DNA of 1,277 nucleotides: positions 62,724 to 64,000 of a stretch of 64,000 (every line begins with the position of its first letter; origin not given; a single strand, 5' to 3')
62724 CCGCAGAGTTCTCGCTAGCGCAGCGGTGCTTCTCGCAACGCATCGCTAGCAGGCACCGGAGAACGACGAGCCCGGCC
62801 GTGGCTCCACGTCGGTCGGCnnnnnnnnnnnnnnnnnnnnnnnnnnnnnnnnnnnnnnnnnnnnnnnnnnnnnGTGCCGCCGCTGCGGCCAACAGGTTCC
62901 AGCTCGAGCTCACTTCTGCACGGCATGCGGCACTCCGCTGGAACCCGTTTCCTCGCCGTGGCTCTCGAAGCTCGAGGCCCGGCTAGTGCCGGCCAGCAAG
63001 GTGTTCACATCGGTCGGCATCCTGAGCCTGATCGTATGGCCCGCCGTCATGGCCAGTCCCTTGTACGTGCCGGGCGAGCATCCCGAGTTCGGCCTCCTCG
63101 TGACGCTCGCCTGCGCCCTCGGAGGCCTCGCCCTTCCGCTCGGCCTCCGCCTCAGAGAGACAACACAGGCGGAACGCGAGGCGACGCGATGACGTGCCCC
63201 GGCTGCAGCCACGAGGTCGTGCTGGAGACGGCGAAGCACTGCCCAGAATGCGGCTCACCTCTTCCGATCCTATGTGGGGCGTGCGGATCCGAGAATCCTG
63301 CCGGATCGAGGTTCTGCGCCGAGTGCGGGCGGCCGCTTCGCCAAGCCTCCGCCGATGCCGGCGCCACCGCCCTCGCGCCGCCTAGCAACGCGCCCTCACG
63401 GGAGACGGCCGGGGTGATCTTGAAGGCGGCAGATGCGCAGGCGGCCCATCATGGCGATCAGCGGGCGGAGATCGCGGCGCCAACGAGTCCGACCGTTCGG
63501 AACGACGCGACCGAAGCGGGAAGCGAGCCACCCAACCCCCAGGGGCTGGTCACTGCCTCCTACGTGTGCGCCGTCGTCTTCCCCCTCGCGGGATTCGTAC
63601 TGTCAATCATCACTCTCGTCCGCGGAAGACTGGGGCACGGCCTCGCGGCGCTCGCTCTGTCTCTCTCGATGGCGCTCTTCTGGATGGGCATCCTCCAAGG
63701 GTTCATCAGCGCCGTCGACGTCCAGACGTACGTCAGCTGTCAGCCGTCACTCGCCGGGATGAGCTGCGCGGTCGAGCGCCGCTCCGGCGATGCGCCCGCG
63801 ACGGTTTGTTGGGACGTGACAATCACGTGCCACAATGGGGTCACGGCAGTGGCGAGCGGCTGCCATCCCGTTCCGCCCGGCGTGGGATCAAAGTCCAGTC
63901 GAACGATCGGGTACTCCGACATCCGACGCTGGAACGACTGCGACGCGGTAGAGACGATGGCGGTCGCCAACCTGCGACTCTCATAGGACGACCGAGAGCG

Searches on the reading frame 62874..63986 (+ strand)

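Call 59: search_protein_families(library=pfam, proteins=[window:62874-63986:+], max_evalue=0.001)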
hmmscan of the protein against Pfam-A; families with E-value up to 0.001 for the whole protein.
window:62874-63986:+ (370 aa): 6 families
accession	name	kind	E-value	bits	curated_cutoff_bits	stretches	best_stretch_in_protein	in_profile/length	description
PF12773.13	DZR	-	5.9e-09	36.4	27.3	1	108-152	1-45/45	Double zinc ribbon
PF13240.11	Zn_Ribbon_1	-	4.7e-08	33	25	1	134-155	2-23/23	zinc-ribbon domain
PF18912.6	DZR_2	-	0.0001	22.5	27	0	133-158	23-49/56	Double zinc ribbon domain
PF13248.11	Zn_ribbon_3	-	0.00011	22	27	0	107-130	4-26/26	zinc-ribbon domain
PF24463.1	DUF7577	-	0.00032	20.7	28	1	133-156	4-27/27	Domain of unknown function (DUF7577)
PF07191.17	Zn_ribbon_6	-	0.00062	20.2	25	0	101-151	12-55/67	Double zinc ribbon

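Call 60: search_protein_families(library=padloc, proteins=[window:62874-63986:+], max_evalue=0.001)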
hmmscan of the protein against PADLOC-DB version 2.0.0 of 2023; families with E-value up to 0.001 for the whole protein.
window:62874-63986:+ (370 aa): 0 families
